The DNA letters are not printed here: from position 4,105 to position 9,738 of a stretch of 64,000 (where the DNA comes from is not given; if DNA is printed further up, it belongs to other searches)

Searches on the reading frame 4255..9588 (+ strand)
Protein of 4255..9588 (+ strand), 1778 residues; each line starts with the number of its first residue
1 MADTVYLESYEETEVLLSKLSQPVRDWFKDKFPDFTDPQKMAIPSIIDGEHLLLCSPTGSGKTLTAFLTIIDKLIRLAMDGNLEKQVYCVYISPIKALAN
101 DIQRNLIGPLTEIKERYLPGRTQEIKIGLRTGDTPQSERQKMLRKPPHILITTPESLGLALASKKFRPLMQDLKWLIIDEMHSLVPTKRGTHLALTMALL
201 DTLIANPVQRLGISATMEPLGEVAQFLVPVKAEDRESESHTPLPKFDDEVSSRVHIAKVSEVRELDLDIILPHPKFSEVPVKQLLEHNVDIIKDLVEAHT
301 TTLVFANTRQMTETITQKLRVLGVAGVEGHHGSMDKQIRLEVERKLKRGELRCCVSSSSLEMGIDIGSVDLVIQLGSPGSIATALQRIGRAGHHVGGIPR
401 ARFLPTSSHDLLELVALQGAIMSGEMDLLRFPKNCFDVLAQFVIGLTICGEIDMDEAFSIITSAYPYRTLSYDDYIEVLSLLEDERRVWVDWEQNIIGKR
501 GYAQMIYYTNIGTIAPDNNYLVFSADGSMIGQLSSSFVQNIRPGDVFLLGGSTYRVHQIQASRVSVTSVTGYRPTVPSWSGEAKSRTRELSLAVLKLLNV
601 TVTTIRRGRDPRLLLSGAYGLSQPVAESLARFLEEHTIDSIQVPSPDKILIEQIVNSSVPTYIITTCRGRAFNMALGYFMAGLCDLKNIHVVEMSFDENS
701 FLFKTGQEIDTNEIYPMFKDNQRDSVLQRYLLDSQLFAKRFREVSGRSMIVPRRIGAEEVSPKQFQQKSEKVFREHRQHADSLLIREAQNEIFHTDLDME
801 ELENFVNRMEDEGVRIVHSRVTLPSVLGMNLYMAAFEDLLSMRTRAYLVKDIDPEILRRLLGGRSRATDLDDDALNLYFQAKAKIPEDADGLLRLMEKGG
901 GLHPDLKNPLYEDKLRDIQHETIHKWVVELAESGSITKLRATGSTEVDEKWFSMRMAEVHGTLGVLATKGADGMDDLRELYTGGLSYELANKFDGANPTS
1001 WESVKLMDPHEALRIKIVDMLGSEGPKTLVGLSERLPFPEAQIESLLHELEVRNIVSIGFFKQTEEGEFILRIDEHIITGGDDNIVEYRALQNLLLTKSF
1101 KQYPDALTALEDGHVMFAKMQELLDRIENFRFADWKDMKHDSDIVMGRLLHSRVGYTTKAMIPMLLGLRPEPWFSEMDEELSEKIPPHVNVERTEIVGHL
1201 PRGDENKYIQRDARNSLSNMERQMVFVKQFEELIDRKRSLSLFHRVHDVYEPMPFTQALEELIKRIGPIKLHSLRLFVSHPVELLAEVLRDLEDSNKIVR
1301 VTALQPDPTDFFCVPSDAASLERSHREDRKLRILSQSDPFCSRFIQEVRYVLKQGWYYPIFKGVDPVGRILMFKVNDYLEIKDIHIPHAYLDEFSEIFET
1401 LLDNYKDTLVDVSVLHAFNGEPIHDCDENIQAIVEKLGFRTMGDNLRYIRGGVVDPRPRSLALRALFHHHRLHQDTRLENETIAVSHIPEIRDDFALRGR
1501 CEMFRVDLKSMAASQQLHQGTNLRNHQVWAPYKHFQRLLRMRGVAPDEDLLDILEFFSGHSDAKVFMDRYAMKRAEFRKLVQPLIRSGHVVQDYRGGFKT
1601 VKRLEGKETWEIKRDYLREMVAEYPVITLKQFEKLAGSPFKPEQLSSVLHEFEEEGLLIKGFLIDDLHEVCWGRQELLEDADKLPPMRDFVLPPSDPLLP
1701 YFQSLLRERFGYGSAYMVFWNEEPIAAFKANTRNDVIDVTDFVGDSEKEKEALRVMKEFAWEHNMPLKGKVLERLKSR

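Call 69: search_protein_families(library=pfam, proteins=[window:4255-9588:+], max_evalue=0.0001)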
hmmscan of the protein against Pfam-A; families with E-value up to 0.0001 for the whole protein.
window:4255-9588:+ (1778 aa): 6 families
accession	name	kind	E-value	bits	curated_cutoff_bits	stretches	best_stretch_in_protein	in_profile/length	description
PF00270.35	DEAD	-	1.6e-30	106.5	26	1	36-218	1-161/167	DEAD/DEAH box helicase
PF08494.16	DEAD_assoc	-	2.8e-28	99.5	23.5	1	643-827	1-190/191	DEAD/H associated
PF19306.5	WH_Lhr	-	7.9e-28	97.4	27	1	420-571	2-163/168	Large helicase-related protein, winged helix domain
PF00271.37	Helicase_C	-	8.7e-21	74.7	23.5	1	290-393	4-108/110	Helicase conserved C-terminal domain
PF06224.18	AlkZ-like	-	7e-09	36.2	25.9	0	1220-1340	131-251/329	DNA glycosylase AlkZ-like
PF04851.21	ResIII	-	3e-07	30.9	22.5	1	36-218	5-163/164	Type III restriction enzyme, res subunit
